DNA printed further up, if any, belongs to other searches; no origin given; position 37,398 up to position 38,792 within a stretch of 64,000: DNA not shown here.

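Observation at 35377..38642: ParA-family ATPase with a C-terminal CBM48 glycogen-binding domain next to GH57 and a membrane CBM-like protein: candidate glycogen-granule positioning system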

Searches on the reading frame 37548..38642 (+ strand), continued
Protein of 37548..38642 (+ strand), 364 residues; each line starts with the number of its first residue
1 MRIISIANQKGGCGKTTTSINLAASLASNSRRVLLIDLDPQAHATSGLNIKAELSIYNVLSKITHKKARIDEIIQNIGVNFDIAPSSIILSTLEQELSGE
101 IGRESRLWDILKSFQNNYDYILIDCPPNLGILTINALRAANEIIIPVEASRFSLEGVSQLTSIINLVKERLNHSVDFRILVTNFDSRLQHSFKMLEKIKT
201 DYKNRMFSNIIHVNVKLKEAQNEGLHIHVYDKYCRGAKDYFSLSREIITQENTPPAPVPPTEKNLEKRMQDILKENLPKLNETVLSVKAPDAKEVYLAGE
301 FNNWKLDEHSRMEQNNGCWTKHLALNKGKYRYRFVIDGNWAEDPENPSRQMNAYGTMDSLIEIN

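Call 69: search_protein_families(library=pfam, proteins=[L041:2168-6475:+, L041:6496-8004:-, L041:12762-13619:+, L041:13570-14667:+, L034:6676-8256:-, L034:8249-9343:-, L034:9492-10649:-, L084:2978-4480:-, L084:6997-9486:-, L084:9648-11798:-], max_evalue=0.001)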
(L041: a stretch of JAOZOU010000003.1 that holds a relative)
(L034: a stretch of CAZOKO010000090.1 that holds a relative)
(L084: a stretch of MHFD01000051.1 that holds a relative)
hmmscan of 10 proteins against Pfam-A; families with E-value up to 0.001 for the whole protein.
L041:2168-6475:+ (1435 aa): 3 families
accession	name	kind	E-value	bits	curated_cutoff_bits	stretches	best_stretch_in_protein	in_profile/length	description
PF01869.26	BcrAD_BadFG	-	1.7e-84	284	31.5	2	348-600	1-271/271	BadF/BadG/BcrA/BcrD ATPase family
PF09989.15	DUF2229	-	3.5e-65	220.1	29.4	1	696-913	1-217/218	CoA enzyme activase uncharacterised domain (DUF2229)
PF02782.22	FGGY_C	-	4.4e-05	23.8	27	0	552-601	148-195/198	FGGY family of carbohydrate kinases, C-terminal domain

L041:6496-8004:- (502 aa): 4 families
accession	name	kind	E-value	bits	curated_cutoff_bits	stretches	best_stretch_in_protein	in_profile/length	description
PF00753.33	Lactamase_B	-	2.4e-10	41.1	22.7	1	35-126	2-93/196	Metallo-beta-lactamase superfamily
PF13860.13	FlgD_ig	-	9e-08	32.4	27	1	439-491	25-77/79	FlgD Ig-like domain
PF12706.13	Lactamase_B_2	-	1e-05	25.7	27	1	76-186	30-144/200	Beta-lactamase superfamily domain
PF13585.12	CHU_C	-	0.00031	21.2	27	0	439-498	29-82/86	CHU_C Type IX secretion signal domain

L041:12762-13619:+ (285 aa): 1 family
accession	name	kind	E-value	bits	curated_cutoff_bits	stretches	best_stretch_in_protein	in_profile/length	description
PF02517.21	Rce1-like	-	2.3e-22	79.5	22.4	1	130-215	4-92/93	Type II CAAX prenyl endopeptidase Rce1-like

L041:13570-14667:+ (365 aa): 1 family
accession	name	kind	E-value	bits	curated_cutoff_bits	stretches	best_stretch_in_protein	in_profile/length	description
PF01208.23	URO-D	-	1.2e-18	67.7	23.9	1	170-361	161-346/346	Uroporphyrinogen decarboxylase (URO-D)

L034:6676-8256:- (526 aa): 2 families
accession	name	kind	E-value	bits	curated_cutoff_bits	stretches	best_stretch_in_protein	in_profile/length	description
PF03065.20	Glyco_hydro_57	-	1.1e-41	143.6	21.2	1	8-313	2-259/291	Glycosyl hydrolase family 57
PF09210.16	BE_C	-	1e-39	135.4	25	1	425-525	1-101/101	1,4-alpha-glucan branching enzyme, C-terminal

L034:8249-9343:- (364 aa): 1 family
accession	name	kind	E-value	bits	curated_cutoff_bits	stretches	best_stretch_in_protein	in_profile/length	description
PF16258.11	DUF4912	-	2.3e-31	109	29.4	1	89-204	3-115/118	Domain of unknown function (DUF4912)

L034:9492-10649:- (385 aa): 7 families
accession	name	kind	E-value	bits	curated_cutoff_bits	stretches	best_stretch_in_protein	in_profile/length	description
PF00534.26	Glycos_transf_1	-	4.4e-39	134.2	26.4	1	206-363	11-170/172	Glycosyl transferases group 1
PF13692.12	Glyco_trans_1_4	-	1.3e-32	113.4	27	1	211-351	2-142/142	Glycosyl transferases group 1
PF13439.12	Glyco_transf_4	-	8.2e-29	101.2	28.5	1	16-187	1-167/170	Glycosyltransferase Family 4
PF08323.17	Glyco_transf_5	-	1.4e-20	74.5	22.7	2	76-169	114-225/239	Starch synthase catalytic domain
PF13579.12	Glyco_trans_4_4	-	1.8e-20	74.3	29.7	1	17-185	1-158/158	Glycosyl transferase 4-like domain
PF20706.3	GT4-conflict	-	8.8e-12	45.1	26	1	15-332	10-327/385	Family 4 Glycosyltransferase in conflict systems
PF13524.12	Glyco_trans_1_2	-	4e-05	24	25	1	240-380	13-143/144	Glycosyl transferase-like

L084:2978-4480:- (500 aa): 1 family
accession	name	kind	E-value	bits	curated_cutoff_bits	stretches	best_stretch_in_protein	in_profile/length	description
PF02446.23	Glyco_hydro_77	-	1.9e-177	591.3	25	1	10-481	1-464/465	4-alpha-glucanotransferase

L084:6997-9486:- (829 aa): 1 family
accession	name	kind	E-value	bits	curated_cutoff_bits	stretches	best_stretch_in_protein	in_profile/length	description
PF00343.26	Phosphorylase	-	0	1099.8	27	1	109-819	3-713/713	Carbohydrate phosphorylase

L084:9648-11798:- (716 aa): 7 families
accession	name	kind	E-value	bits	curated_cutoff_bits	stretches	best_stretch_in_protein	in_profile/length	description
PF00534.26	Glycos_transf_1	-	2.8e-38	131.6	26.4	1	528-691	13-171/172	Glycosyl transferases group 1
PF13692.12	Glyco_trans_1_4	-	3.9e-34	118.4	27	1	532-678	3-142/142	Glycosyl transferases group 1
PF13439.12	Glyco_transf_4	-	3.6e-14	53.6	28.5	1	325-516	5-169/170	Glycosyltransferase Family 4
PF13579.12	Glyco_trans_4_4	-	1.2e-08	35.9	29.7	1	326-512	5-158/158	Glycosyl transferase 4-like domain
PF13524.12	Glyco_trans_1_2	-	7.5e-08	32.9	25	1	552-699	5-135/144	Glycosyl transferase-like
PF06662.19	C5-epim_C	-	3.1e-07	30.5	23.3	1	14-131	31-131/188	D-glucuronyl C5-epimerase C-terminus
PF20706.3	GT4-conflict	-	0.00061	19.3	26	0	483-661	148-335/385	Family 4 Glycosyltransferase in conflict systems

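Call 72: search_protein_families(library=pfam, proteins=[L051:16186-17694:+], max_evalue=0.0001)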
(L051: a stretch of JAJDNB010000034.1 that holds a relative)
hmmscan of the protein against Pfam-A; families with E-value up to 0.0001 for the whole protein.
L051:16186-17694:+ (502 aa): 5 families
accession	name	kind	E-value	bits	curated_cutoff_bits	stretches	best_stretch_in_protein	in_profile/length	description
PF00534.26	Glycos_transf_1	-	2.3e-39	135.1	26.4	1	293-452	2-159/172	Glycosyl transferases group 1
PF13692.12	Glyco_trans_1_4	-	3.1e-34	118.7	27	1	307-449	2-140/142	Glycosyl transferases group 1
PF13439.12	Glyco_transf_4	-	1.1e-25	91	28.5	1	110-286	2-169/170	Glycosyltransferase Family 4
PF13579.12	Glyco_trans_4_4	-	4.8e-24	85.9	29.7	1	110-282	1-158/158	Glycosyl transferase 4-like domain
PF20706.3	GT4-conflict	-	2.6e-22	79.8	26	1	108-416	10-312/385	Family 4 Glycosyltransferase in conflict systems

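Call 73: search_protein_families(library=ncbifam, proteins=[L041:11089-11949:+, L034:4476-5462:+, L071:2744-4240:+, L049:11129-12061:+, L058:5536-6462:+, L042:11088-11789:+, L049:12165-12809:+, L031:3339-4277:+, L030:1461-2336:+, L077:10746-11279:+], max_evalue=0.01)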
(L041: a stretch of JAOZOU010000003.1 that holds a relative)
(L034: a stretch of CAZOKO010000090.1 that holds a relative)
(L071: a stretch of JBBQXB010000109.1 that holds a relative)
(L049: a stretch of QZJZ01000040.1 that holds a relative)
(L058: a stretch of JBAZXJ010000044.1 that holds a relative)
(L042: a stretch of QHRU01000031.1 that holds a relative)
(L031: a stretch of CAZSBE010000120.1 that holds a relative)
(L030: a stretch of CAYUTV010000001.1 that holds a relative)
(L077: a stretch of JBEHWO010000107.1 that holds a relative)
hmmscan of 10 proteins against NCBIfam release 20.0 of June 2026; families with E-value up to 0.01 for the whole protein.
L041:11089-11949:+ (286 aa): 11 families
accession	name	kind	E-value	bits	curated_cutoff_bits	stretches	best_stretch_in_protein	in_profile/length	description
NF041546.1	ParA_partition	equivalog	8.5e-08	32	180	1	50-201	2-144/203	ParA family partition ATPase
TIGR01968.1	minD_bact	equivalog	0.00012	21.5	212.9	1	48-85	2-39/261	septum site-determining protein MinD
NF053622.1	ATPseBagAMYCTU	equivalog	0.00023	20.7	400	1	51-82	10-41/325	ATPase BagA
NF010423.0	PRK13849.1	equivalog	0.00046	19.6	313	1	48-86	2-40/231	conjugal transfer ATPase VirC1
TIGR01969.1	minD_arch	subfamily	0.00087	18.5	201.75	1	48-85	1-38/251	cell division ATPase MinD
NF041136.1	MrpORP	equivalog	0.00097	18.5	450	1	49-82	7-40/365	iron-sulfur cluster carrier protein MrpORP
TIGR04291.1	arsen_driv_ArsA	equivalog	0.00099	17.9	650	1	50-87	322-359/565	arsenical pump-driving ATPase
TIGR03453.1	partition_RepA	equivalog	0.0018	17.2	348.45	0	48-86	105-144/387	plasmid partitioning protein RepA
NF010443.0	PRK13869.1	subfamily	0.0021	16.9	446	0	131-166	245-280/405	plasmid-partitioning protein RepA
NF008079.0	PRK10818.1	equivalog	0.0032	16.9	508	1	48-82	3-37/270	septum site-determining protein MinD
NF008669.0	PRK11670.1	equivalog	0.0054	15.7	348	0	47-84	107-144/369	iron-sulfur cluster carrier protein ApbC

L034:4476-5462:+ (328 aa): 14 families
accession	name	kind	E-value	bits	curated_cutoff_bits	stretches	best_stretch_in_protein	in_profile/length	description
TIGR01969.1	minD_arch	subfamily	1.5e-21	76.7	201.75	1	61-301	1-232/251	cell division ATPase MinD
TIGR01968.1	minD_bact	equivalog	1.1e-11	44.6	212.9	1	61-300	2-237/261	septum site-determining protein MinD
TIGR03018.1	pepcterm_TyrKin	hypoth_equivalog_domain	6.3e-09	35.5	230.65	1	58-227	33-204/207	XrtA-associated tyrosine autokinase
NF008669.0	PRK11670.1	equivalog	2.2e-08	33.4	348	1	55-108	101-155/369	iron-sulfur cluster carrier protein ApbC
NF041136.1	MrpORP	equivalog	4e-07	29.6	450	1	62-114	7-59/365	iron-sulfur cluster carrier protein MrpORP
TIGR01007.1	eps_fam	subfamily_domain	1e-06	28.4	108.05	1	60-241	17-199/204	polysaccharide biosynthesis tyrosine autokinase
TIGR03029.1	EpsG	equivalog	1.9e-06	27.2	313.8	1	40-179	84-222/274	chain length determinant protein tyrosine kinase EpsG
TIGR03371.1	cellulose_yhjQ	equivalog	2e-05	24.2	157.85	1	62-298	3-240/246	cellulose biosynthesis protein BcsQ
NF033200.1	F430_CfbC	exception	0.00021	20.7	402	1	68-302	8-241/260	Ni-sirohydrochlorin a,c-diamide reductive cyclase ATP-dependent reductase subunit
TIGR01287.1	nifH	equivalog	0.00022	20.7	394.35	0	63-133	3-72/275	nitrogenase iron protein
NF047398.1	AAA_KGGVGR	domain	0.00027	21.3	90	1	63-128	5-73/190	KGGVGR-motif variant AAA ATPase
NF041546.1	ParA_partition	equivalog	0.00045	19.8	180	1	63-98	2-37/203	ParA family partition ATPase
NF040564.1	SCO2523_fam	equivalog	0.0024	17.2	200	1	65-114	5-54/305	SCO2523 family variant P-loop protein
NF008079.0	PRK10818.1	equivalog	0.0054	16.1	508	0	60-111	2-53/270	septum site-determining protein MinD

L071:2744-4240:+ (498 aa): 0 families

L049:11129-12061:+ (310 aa): 0 families

L058:5536-6462:+ (308 aa): 1 family
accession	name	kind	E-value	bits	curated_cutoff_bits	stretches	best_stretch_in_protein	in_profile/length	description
TIGR03015.1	pepcterm_ATPase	hypoth_equivalog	1.2e-35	123.3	324.5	1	43-301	4-257/269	XrtA/PEP-CTERM system-associated ATPase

L042:11088-11789:+ (233 aa): 0 families

L049:12165-12809:+ (214 aa): 0 families

L031:3339-4277:+ (312 aa): 9 families
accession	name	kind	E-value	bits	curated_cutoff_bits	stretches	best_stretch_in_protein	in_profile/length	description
TIGR01968.1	minD_bact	equivalog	8.1e-07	28.6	212.9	1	62-98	3-39/261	septum site-determining protein MinD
NF041136.1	MrpORP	equivalog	7.1e-06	25.5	450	1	63-109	8-54/365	iron-sulfur cluster carrier protein MrpORP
TIGR01007.1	eps_fam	subfamily_domain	9.6e-06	25.3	108.05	1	62-102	19-59/204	polysaccharide biosynthesis tyrosine autokinase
TIGR01969.1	minD_arch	subfamily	1.1e-05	24.7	201.75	0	62-98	2-38/251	cell division ATPase MinD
NF041546.1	ParA_partition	equivalog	6.3e-05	22.6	180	0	73-100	12-39/203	ParA family partition ATPase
TIGR03018.1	pepcterm_TyrKin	hypoth_equivalog_domain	0.00041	19.7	230.65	1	61-107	36-83/207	XrtA-associated tyrosine autokinase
TIGR03815.1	CpaE_hom_Actino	equivalog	0.00056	19.1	154.45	0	59-221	110-284/340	septum site-determining protein Ssd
NF008669.0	PRK11670.1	equivalog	0.0021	17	348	1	63-106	110-153/369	iron-sulfur cluster carrier protein ApbC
TIGR01005.1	eps_transp_fam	subfamily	0.0093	14.2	411.7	0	62-103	548-589/754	exopolysaccharide transport protein family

L030:1461-2336:+ (291 aa): 0 families

L077:10746-11279:+ (177 aa): 0 families

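Call 78: search_protein_families(library=pfam, proteins=[P0271, P0310, P0325, P0349, P0365], max_evalue=0.001)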
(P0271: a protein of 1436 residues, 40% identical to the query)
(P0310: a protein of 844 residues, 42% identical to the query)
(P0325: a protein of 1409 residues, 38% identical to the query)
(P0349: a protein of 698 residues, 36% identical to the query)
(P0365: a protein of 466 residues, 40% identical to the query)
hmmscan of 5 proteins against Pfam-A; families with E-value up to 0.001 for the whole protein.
P0271 (1436 aa): 13 families
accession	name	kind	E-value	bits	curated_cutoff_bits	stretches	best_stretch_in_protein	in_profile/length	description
PF02922.24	CBM_48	-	8.5e-90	295.6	22.4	8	926-989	8-72/83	Carbohydrate-binding module 48 (Isoamylase N-terminal domain)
PF16561.11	AMPK1_CBM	-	4.7e-82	270.7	26.8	7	863-924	10-69/85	Glycogen recognition site of AMP-activated protein kinase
PF22058.2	X25_BaPul_like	-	4.4e-37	126.5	27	6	1298-1359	13-77/87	Pullulanase X25 domain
PF00128.31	Alpha-amylase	-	1.9e-16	60.8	22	1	378-688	21-354/446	Alpha amylase, catalytic domain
PF03714.20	PUD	-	5e-16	59.8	25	1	26-118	2-97/97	Bacterial pullanase-associated domain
PF19077.6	Big_13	-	7.1e-13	49.4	27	0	1115-1166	29-81/102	Bacterial Ig-like domain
PF21653.3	pulA_all-beta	-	1.7e-11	44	26.7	1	760-807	11-59/60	Pullulanase, all-beta domain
PF18656.6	DUF5633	-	2.4e-10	40.5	23.6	0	1051-1066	25-40/41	Family of unknown function (DUF5633)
PF16760.10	CBM53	-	6e-09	36.5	27.6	0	940-980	12-54/57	Starch/carbohydrate-binding module (family 53)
PF22019.2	GlgB_N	-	2e-08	34.7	27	0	229-306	20-94/94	alpha-1,4-glucan branching enzyme GlgB, N-terminal domain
PF11852.14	Pullul_strch_C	-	1.9e-06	27.9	29.7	1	721-798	44-121/165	Alpha-1,6-glucosidases, pullulanase-type, C-terminal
PF16411.10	SusF_SusE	-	9e-06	26.5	27.5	0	1301-1381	8-87/167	Outer membrane protein SusF_SusE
PF18310.7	DUF5605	-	5.4e-05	23.5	25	0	1216-1238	40-62/73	Domain of unknown function (DUF5605)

P0310 (844 aa): 7 families
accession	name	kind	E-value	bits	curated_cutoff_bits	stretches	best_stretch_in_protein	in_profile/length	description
PF16561.11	AMPK1_CBM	-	1.1e-76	253.5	26.8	6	574-654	3-80/85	Glycogen recognition site of AMP-activated protein kinase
PF02922.24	CBM_48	-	4e-51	171.7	22.4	6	770-824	13-71/83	Carbohydrate-binding module 48 (Isoamylase N-terminal domain)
PF22058.2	X25_BaPul_like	-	1.9e-29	102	27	2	477-535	12-71/87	Pullulanase X25 domain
PF00686.25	CBM_20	-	1.2e-08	35.1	23.3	0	480-520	27-71/97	Starch binding domain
PF22111.2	MtrC-MtrF_N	-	8.5e-05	22.9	27.7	0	24-98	38-113/126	Decaheme cytochrome c component MtrC/MtrF N-terminal domain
PF22352.2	K319L-like_PKD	-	0.00011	22.6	27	0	55-83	56-84/84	K319L-like, PKD domain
PF16760.10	CBM53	-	0.00025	21.7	27.6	0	781-816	12-52/57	Starch/carbohydrate-binding module (family 53)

P0325 (1409 aa): 8 families
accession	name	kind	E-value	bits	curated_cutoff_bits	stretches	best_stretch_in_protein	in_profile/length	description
PF16561.11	AMPK1_CBM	-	7.9e-86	282.8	26.8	7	485-561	9-80/85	Glycogen recognition site of AMP-activated protein kinase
PF00128.31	Alpha-amylase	-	1.7e-62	212.6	22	1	952-1324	2-443/446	Alpha amylase, catalytic domain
PF02922.24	CBM_48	-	1.5e-43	147.4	22.4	4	583-648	12-81/83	Carbohydrate-binding module 48 (Isoamylase N-terminal domain)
PF22058.2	X25_BaPul_like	-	4.3e-36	123.3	27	5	166-216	14-64/87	Pullulanase X25 domain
PF16760.10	CBM53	-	5.4e-12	46.3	27.6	0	595-631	11-51/57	Starch/carbohydrate-binding module (family 53)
PF02903.20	Alpha-amylase_N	-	5.9e-09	36.6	23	1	825-923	5-108/120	Alpha amylase, N-terminal ig-like domain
PF11941.14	DUF3459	-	2.5e-06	28.2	22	1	1310-1361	1-56/90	Domain of unknown function (DUF3459)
PF19077.6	Big_13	-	4.5e-05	24.3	27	0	142-203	23-83/102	Bacterial Ig-like domain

P0349 (698 aa): 4 families
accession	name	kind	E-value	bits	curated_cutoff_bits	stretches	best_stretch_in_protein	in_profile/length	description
PF16561.11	AMPK1_CBM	-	2.3e-79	262.1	26.8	6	430-511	4-82/85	Glycogen recognition site of AMP-activated protein kinase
PF02922.24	CBM_48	-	7.1e-52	174.1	22.4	6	630-683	14-72/83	Carbohydrate-binding module 48 (Isoamylase N-terminal domain)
PF22058.2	X25_BaPul_like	-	6.7e-36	122.7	27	4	349-404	15-73/87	Pullulanase X25 domain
PF16760.10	CBM53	-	6.2e-11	42.8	27.6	0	638-676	10-54/57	Starch/carbohydrate-binding module (family 53)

P0365 (466 aa): 5 families
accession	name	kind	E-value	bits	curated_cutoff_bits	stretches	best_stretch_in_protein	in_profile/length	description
PF16561.11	AMPK1_CBM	-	6.1e-67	222.3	26.8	5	23-106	4-83/85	Glycogen recognition site of AMP-activated protein kinase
PF02922.24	CBM_48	-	1.8e-47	160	22.4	5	216-275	10-72/83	Carbohydrate-binding module 48 (Isoamylase N-terminal domain)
PF22058.2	X25_BaPul_like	-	2.6e-31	108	27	5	38-103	13-70/87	Pullulanase X25 domain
PF16760.10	CBM53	-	8e-09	36.1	27.6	0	23-70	2-54/57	Starch/carbohydrate-binding module (family 53)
PF19077.6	Big_13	-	0.00034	21.5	27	0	393-438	37-83/102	Bacterial Ig-like domain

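Call 85: find_related_loci(query=A3, collection=metagenome_contigs, flank=10000)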
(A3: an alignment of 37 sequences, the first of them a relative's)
Query A3 (359 aa) in metagenome_contigs; peptide patterns used: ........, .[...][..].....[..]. (x = any residue, [..] = any of these).
600 stretches matched a pattern (row limit reached: there are more); 589 encode a relative of the query (tblastn E <= 1e-3); the best 80 are kept; 80 distinct loci.
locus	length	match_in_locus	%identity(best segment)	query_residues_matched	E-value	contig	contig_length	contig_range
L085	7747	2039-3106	44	1-359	1e-96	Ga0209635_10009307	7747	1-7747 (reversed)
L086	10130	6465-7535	42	1-359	6e-93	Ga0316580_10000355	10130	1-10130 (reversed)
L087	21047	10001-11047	42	1-359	3e-91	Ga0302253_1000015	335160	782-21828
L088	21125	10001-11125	40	1-359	2e-90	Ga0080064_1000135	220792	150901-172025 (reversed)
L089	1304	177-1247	41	1-359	2e-97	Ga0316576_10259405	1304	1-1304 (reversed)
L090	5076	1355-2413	41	1-359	3e-90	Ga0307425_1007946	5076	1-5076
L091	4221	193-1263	41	1-359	9e-91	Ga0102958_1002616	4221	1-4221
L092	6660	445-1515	41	1-359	6e-90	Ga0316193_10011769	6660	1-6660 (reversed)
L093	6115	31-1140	41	1-359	5e-90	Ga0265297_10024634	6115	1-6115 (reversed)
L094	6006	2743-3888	40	1-359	1e-88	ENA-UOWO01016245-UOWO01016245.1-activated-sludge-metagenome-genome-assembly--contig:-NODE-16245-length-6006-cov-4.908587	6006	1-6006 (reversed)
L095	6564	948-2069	38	1-359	3e-88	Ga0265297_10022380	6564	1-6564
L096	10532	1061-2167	40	1-359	3e-87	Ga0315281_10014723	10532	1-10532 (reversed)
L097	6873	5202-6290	40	1-359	4e-87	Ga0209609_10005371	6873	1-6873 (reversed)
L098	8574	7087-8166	39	1-359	4e-87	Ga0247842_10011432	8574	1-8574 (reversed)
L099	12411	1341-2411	39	1-357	5e-87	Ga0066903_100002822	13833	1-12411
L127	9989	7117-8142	40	1-343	1e-82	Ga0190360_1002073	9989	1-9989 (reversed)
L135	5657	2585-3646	38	1-357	9e-80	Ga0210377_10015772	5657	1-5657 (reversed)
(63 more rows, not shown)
